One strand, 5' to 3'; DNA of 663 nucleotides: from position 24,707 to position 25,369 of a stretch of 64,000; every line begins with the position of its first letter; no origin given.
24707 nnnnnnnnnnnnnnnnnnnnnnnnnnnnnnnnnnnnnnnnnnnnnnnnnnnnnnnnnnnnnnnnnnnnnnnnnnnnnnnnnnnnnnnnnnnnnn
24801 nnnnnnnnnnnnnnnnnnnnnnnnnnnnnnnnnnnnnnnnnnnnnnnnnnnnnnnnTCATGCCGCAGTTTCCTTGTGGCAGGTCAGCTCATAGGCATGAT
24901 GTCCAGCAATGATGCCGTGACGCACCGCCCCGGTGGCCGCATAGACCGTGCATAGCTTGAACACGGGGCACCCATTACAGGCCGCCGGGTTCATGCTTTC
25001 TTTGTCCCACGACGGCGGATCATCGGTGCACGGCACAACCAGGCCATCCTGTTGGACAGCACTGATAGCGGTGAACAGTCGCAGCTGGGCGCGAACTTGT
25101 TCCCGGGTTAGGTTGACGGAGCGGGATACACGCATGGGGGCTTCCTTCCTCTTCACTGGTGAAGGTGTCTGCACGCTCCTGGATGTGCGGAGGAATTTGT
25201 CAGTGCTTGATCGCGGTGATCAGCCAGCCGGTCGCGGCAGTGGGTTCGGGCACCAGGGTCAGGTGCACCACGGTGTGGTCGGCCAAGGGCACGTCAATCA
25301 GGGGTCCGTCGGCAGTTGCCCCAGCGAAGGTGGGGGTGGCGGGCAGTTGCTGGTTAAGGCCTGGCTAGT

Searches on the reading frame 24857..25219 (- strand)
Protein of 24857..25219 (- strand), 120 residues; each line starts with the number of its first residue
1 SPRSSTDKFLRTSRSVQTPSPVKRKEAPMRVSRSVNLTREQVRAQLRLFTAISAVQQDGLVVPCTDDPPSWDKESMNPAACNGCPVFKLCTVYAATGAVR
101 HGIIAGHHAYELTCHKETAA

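Call 69: search_protein_families(library=ncbifam, proteins=[window:24857-25219:-], max_evalue=0.01)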
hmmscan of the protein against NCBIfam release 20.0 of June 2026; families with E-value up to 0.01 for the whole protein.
window:24857-25219:- (120 aa): 0 families
